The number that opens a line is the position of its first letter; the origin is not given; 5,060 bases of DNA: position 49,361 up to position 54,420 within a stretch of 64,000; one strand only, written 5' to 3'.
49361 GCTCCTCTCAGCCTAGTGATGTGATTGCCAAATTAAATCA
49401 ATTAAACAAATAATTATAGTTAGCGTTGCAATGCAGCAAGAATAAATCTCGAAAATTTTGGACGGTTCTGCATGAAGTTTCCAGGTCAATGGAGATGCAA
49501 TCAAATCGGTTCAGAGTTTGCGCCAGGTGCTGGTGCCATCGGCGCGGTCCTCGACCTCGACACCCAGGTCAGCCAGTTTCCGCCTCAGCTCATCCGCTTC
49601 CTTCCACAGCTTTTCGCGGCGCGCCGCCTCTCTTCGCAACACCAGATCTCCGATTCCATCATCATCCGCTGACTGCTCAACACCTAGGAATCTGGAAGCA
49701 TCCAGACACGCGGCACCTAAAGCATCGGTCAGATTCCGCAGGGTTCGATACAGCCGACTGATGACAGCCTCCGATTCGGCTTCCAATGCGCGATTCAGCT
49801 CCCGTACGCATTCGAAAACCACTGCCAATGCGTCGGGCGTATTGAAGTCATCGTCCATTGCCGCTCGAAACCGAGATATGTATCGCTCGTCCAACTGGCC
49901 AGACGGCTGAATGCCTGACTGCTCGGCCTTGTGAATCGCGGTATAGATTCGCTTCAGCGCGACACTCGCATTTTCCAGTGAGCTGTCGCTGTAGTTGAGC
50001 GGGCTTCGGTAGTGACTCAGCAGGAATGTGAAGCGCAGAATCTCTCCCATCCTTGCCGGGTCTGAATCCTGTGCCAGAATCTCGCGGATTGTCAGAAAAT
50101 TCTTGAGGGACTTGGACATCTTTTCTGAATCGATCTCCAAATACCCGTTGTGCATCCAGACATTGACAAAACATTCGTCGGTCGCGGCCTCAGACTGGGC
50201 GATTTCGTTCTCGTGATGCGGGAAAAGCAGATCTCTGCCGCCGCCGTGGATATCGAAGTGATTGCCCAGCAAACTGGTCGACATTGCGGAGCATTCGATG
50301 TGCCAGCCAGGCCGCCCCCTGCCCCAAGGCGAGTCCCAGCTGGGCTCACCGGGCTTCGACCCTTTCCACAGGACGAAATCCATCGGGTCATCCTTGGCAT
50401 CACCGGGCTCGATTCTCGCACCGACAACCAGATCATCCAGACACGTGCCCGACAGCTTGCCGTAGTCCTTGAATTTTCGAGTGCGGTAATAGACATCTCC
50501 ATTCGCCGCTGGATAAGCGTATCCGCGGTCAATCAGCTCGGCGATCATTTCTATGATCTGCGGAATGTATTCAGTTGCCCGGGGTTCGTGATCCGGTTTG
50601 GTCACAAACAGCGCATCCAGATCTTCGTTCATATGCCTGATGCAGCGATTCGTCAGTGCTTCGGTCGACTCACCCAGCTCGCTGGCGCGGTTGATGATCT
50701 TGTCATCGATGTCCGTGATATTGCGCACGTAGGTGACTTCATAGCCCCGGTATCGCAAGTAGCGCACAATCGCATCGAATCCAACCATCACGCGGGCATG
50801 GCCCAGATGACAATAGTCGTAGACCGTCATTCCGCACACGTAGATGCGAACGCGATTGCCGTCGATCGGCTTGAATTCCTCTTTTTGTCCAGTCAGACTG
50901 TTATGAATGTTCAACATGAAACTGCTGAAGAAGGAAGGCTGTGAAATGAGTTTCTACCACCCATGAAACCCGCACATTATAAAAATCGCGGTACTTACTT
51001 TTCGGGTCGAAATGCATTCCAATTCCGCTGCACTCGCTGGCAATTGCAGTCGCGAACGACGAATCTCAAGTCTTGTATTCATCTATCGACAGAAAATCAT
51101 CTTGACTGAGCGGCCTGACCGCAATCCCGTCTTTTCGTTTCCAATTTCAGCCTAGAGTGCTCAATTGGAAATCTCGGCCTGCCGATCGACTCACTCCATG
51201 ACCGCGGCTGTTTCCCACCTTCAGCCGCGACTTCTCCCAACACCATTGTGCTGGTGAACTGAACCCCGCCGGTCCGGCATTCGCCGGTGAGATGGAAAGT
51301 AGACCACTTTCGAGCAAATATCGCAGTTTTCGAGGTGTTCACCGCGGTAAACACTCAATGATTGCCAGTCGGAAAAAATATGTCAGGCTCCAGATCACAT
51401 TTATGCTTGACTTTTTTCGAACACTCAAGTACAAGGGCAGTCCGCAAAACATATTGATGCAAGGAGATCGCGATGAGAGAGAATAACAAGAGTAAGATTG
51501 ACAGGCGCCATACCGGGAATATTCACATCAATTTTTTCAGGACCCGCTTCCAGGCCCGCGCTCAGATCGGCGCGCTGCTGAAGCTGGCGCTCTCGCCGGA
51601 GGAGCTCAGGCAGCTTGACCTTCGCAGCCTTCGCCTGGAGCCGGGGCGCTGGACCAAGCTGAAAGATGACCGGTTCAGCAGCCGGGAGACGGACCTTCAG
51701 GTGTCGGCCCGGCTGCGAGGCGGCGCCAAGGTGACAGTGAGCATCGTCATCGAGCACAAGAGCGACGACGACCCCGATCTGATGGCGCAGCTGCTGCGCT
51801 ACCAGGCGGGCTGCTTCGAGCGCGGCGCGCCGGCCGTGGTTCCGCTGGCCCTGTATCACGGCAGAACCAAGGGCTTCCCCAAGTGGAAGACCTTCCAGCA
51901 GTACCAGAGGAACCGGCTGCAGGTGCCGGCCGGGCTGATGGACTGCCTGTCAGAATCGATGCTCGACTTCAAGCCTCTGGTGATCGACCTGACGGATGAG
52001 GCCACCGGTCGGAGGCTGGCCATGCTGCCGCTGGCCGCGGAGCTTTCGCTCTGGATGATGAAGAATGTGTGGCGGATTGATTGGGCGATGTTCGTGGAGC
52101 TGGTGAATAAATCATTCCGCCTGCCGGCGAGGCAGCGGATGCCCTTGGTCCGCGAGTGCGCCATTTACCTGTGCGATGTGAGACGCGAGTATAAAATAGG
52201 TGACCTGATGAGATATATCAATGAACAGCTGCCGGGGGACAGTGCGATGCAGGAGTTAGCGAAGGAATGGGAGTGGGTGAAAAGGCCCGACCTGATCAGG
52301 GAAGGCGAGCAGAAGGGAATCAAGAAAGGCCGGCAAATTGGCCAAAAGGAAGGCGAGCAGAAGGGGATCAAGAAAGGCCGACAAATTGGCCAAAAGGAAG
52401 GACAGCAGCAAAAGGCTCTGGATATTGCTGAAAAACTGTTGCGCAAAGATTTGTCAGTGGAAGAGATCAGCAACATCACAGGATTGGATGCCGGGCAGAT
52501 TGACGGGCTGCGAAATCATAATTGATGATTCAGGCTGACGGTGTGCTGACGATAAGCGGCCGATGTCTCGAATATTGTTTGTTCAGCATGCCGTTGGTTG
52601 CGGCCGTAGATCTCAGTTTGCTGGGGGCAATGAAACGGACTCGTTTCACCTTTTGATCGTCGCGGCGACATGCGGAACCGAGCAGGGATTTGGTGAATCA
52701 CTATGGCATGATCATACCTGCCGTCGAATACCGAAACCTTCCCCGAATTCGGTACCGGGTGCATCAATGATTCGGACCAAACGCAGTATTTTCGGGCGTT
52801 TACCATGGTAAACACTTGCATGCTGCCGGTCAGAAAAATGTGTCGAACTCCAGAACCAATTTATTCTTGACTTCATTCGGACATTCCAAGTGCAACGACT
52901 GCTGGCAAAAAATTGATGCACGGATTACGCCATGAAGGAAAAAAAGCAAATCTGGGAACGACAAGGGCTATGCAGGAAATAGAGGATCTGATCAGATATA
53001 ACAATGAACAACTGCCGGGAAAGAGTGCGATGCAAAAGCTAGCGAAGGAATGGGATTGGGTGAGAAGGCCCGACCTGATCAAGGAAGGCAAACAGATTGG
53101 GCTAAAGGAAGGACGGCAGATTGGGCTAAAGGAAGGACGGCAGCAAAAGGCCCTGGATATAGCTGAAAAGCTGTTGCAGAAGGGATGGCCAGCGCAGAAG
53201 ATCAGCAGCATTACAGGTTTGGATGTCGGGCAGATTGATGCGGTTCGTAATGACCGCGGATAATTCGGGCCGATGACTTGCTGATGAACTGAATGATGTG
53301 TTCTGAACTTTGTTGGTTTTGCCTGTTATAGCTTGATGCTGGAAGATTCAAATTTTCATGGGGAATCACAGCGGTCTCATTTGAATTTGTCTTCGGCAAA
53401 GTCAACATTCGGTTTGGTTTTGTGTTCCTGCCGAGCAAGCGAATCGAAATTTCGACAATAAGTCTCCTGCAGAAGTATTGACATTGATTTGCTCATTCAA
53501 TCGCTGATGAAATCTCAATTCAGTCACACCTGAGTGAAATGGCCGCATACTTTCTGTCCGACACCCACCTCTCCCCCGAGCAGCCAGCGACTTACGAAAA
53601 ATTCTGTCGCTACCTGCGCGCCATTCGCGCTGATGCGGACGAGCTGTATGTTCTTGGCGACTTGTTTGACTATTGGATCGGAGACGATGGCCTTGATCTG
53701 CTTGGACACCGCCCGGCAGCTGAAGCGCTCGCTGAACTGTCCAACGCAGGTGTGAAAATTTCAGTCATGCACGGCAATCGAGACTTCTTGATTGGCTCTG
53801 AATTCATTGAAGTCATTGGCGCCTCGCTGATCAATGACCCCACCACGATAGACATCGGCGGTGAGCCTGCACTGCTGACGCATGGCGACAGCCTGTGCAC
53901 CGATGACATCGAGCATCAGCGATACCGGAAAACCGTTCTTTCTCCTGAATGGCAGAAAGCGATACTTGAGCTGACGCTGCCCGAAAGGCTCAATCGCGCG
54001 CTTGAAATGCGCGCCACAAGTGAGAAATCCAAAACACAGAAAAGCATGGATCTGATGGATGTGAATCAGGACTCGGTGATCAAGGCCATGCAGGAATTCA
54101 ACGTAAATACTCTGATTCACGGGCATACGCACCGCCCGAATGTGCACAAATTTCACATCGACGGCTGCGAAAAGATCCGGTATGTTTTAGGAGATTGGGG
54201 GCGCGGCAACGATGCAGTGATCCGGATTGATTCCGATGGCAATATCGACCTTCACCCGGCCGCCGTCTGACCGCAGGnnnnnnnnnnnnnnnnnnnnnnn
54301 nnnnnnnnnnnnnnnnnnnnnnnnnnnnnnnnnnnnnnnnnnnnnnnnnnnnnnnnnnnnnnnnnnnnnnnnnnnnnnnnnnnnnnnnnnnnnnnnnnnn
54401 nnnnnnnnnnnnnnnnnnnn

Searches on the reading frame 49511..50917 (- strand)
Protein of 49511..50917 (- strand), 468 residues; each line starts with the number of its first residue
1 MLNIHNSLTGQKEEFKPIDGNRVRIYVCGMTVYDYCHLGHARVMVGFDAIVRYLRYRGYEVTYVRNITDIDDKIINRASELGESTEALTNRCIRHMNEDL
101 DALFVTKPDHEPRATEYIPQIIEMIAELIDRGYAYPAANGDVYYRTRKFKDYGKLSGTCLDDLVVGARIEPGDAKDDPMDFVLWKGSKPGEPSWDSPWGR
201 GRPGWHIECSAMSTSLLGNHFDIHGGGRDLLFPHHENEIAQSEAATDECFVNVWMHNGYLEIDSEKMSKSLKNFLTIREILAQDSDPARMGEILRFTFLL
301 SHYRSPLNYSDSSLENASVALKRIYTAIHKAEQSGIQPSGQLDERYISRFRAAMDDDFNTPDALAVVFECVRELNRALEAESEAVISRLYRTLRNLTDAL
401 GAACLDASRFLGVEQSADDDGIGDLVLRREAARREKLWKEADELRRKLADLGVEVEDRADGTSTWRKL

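Call 11: find_encoding_contigs(protein=window:49511-50917:-, flank=10000, max_places=2)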
Protein window:49511-50917:- (468 aa): 1 contig read that carries it; 1 place shown.
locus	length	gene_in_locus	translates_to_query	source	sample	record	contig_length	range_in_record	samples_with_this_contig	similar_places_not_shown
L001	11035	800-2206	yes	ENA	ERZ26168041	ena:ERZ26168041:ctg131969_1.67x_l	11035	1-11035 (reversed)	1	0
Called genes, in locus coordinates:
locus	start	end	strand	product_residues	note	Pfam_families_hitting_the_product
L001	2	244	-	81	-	?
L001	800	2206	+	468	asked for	PF01406:tRNA-synt_1e, PF09334:tRNA-synt_1g (weak), PF09190:DALR_2, PF23493:CysS_C (weak)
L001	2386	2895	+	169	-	PF02776:TPP_enzyme_N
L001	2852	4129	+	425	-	PF00205:TPP_enzyme_M, PF02775:TPP_enzyme_C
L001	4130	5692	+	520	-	PF01842:ACT, PF13710:ACT_5, PF22629:ACT_AHAS_ss, PF10369:ALS_ss_C, PF07991:KARI_N, PF03446:NAD_binding_2, PF03807:F420_oxidored, PF01450:KARI_C, +1 more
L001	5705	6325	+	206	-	PF02666:PS_Dcarbxylase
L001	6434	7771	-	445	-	PF01609:DDE_Tnp_1 (weak)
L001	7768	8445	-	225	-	-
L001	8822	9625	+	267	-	PF01066:CDP-OH_P_transf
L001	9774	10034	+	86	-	-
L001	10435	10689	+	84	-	-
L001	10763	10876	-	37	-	-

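Call 71: list_cluster_members(proteins=[P0001, P0214, window:49511-50917:-, window:42096-42899:-, window:41032-41286:-, window:45395-46021:-])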
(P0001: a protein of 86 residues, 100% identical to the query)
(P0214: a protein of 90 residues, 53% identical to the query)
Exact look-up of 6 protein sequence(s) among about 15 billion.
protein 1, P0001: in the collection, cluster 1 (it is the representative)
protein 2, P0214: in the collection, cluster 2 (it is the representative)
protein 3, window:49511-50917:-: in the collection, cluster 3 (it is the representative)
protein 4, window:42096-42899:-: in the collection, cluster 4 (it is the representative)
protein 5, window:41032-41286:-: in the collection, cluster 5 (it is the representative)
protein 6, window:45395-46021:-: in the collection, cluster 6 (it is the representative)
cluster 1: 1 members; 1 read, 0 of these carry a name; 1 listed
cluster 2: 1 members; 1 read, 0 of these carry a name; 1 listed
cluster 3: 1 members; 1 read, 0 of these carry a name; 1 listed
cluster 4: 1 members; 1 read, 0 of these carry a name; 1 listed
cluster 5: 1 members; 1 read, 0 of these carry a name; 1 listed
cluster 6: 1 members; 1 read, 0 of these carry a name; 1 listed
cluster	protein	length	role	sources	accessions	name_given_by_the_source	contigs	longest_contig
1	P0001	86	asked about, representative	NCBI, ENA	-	-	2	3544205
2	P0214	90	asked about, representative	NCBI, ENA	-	-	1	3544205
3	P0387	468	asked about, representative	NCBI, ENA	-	-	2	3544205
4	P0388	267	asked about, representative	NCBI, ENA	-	-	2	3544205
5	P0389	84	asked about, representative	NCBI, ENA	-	-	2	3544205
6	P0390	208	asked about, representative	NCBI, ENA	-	-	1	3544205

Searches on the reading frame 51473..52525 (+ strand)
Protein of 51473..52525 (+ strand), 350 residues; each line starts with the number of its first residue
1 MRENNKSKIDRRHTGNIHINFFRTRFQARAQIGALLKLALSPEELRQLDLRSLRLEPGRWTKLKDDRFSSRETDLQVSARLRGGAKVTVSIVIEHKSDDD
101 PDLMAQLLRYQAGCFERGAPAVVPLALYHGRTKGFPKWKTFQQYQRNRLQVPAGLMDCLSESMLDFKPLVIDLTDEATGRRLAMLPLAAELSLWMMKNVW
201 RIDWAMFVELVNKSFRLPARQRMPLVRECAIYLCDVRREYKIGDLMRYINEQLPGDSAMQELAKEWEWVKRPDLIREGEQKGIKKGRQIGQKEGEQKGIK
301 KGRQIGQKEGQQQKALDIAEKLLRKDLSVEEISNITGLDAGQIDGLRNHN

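Call 17: search_protein_families(library=pfam, proteins=[window:51473-52525:+], max_evalue=0.00001)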
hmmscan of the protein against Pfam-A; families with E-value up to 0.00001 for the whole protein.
window:51473-52525:+ (350 aa): 1 family
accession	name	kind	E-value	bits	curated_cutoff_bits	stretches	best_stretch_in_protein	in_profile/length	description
PF04754.18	Transposase_31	-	2.6e-15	57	21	1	18-213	3-190/203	Putative transposase, YhgA-like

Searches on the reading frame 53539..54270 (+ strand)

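Call 17: search_protein_families(library=pfam, proteins=[window:53539-54270:+], max_evalue=0.00001)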
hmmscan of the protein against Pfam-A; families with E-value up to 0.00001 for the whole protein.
window:53539-54270:+ (243 aa): 2 families
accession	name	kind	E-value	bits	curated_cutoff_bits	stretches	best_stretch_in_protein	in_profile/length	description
PF00149.33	Metallophos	-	7.1e-10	40.1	21.5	1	4-200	4-191/191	Calcineurin-like phosphoesterase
PF12850.12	Metallophos_2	-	5.2e-08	33.5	27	0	1-130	1-102/154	Calcineurin-like phosphoesterase superfamily domain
